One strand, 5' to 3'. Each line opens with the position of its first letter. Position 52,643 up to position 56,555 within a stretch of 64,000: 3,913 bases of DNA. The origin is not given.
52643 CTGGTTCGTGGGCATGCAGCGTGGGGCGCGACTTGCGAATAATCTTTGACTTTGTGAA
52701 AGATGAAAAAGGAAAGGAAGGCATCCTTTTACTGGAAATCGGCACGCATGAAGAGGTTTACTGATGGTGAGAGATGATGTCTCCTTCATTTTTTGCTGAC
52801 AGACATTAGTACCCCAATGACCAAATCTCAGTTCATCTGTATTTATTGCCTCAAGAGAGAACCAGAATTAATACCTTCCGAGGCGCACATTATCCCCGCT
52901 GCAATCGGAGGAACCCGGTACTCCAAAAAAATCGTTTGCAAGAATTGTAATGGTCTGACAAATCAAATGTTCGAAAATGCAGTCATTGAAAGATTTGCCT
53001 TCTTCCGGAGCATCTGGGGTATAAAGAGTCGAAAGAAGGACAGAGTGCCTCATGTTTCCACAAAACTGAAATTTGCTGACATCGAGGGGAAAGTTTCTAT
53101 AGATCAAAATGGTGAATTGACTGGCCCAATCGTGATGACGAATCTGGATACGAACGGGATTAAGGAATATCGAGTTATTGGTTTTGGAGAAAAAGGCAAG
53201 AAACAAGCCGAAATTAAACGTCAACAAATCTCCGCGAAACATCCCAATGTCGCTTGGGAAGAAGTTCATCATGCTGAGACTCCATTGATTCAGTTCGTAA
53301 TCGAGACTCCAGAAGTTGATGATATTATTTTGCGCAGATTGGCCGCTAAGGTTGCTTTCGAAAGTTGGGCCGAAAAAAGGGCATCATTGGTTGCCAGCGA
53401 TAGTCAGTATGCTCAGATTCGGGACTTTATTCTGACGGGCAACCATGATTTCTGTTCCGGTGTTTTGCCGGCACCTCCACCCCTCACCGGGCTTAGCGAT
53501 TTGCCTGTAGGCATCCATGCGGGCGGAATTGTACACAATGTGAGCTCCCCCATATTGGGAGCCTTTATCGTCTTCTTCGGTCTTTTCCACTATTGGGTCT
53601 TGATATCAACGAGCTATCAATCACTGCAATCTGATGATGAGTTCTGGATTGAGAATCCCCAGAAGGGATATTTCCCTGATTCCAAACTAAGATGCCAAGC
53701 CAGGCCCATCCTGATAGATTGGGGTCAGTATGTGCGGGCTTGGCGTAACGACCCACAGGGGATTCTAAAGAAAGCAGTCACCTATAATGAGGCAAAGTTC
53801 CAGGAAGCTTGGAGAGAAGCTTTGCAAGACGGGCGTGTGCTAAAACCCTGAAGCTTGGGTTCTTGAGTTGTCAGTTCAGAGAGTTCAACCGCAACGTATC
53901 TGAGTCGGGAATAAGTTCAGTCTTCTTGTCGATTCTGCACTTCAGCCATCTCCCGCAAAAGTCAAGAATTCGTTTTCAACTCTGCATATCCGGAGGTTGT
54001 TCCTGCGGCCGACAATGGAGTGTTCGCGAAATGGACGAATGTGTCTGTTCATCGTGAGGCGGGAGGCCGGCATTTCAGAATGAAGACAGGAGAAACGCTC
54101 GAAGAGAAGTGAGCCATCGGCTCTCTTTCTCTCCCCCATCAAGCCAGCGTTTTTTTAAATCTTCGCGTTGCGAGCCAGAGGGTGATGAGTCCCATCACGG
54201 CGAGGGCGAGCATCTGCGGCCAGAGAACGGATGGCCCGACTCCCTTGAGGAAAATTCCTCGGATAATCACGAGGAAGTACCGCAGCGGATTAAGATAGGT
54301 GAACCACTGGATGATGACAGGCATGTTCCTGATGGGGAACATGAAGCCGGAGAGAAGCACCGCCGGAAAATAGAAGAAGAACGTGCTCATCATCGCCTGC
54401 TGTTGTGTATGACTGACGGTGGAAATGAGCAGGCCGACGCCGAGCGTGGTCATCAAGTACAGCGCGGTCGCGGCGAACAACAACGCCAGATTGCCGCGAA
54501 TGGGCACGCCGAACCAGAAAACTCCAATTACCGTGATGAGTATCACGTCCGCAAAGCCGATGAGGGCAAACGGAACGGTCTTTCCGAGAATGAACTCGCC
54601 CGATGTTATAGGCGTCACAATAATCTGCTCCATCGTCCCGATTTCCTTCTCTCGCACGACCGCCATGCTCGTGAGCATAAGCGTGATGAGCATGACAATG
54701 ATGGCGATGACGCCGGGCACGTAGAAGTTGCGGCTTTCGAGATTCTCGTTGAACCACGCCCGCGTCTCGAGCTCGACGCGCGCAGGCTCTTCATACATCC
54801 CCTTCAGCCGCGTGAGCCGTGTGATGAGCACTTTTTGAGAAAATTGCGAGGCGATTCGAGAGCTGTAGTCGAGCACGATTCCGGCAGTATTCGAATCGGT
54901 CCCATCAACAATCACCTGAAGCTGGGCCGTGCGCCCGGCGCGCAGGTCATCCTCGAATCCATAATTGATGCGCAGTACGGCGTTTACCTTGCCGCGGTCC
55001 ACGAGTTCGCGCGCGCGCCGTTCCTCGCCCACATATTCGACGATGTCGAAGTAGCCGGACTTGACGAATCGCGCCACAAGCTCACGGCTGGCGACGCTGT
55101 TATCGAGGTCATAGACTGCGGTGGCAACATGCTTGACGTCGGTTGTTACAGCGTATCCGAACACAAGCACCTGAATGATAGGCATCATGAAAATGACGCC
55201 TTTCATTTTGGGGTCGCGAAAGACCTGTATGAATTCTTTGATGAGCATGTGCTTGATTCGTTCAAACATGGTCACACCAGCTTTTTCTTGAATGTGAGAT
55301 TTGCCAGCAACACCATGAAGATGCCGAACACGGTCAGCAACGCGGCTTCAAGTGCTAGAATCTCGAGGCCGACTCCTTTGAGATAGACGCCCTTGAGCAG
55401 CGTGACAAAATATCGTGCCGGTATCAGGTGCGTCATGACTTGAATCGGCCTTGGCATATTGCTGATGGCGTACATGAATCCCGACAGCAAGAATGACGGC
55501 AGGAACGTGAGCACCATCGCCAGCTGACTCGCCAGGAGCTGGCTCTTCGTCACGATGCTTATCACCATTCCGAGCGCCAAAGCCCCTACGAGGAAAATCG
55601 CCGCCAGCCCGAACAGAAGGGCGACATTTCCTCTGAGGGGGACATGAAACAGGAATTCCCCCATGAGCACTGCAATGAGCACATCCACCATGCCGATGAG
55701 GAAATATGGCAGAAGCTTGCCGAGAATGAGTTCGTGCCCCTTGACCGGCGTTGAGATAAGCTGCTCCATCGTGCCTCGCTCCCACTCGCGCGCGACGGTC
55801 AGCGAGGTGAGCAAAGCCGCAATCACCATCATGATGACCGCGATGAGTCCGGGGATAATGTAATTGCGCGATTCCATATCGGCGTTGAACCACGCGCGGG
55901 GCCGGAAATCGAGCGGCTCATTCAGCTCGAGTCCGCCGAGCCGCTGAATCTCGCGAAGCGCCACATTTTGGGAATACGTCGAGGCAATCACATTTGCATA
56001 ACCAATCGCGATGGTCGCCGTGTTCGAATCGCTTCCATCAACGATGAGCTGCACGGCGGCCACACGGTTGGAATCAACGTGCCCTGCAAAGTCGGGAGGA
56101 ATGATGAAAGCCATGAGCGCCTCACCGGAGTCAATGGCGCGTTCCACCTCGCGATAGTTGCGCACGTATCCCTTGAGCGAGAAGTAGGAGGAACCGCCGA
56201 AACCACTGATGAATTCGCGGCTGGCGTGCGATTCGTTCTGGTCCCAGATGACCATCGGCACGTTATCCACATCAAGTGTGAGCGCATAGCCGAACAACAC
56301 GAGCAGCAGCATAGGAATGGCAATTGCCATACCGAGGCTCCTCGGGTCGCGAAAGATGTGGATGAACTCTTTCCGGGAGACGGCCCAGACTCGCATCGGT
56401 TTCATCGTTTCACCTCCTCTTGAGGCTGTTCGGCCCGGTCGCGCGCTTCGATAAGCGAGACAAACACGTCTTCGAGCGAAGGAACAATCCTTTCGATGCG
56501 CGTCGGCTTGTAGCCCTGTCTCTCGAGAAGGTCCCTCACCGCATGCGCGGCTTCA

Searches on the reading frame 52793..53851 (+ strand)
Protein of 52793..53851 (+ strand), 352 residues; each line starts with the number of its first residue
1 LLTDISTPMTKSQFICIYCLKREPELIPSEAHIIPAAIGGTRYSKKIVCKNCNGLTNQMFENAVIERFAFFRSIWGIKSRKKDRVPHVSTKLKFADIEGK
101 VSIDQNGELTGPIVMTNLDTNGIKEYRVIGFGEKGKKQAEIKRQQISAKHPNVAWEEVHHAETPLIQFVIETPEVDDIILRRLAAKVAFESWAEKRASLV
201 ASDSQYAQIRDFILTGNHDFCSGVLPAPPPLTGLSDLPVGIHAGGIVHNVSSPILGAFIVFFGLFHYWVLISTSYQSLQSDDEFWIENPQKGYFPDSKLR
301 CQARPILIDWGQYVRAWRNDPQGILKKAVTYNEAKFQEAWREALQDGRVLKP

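Call 73: search_protein_families(library=pfam, proteins=[window:52793-53851:+], max_evalue=0.00001)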
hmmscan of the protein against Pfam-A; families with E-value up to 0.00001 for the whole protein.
window:52793-53851:+ (352 aa): 1 family
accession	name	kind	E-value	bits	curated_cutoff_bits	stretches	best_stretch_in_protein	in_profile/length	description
PF14279.12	HNH_5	-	1.5e-10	41.3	27.5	1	16-68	1-55/56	HNH endonuclease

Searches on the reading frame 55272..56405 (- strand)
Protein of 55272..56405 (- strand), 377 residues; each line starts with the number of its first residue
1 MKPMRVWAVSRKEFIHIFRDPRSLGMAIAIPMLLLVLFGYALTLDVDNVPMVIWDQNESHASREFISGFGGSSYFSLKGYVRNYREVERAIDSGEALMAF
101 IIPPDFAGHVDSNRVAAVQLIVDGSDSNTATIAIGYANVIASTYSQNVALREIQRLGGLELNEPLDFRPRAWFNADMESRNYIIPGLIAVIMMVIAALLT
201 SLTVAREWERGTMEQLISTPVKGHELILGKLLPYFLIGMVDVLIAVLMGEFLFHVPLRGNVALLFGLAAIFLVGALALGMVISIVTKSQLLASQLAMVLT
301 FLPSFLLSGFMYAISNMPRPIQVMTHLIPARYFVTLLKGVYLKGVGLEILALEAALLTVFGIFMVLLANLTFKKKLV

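Call 73: search_protein_families(library=pfam, proteins=[window:55272-56405:-], max_evalue=0.00001)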
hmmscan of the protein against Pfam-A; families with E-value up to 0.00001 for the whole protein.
window:55272-56405:- (377 aa): 4 families
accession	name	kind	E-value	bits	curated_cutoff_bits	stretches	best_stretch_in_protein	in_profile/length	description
PF12698.13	ABC2_membrane_3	-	8.1e-47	160.4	31.6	1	24-368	4-345/347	ABC-2 family transporter protein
PF01061.29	ABC2_membrane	-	5.6e-24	85.3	26.9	1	180-339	47-208/211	ABC-2 type transporter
PF12679.13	ABC2_membrane_2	-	4.6e-22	79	27.2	1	7-317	1-212/283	ABC-2 family transporter protein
PF12730.13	ABC2_membrane_4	-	4.8e-08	33.6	27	1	183-302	51-178/179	ABC-2 family transporter protein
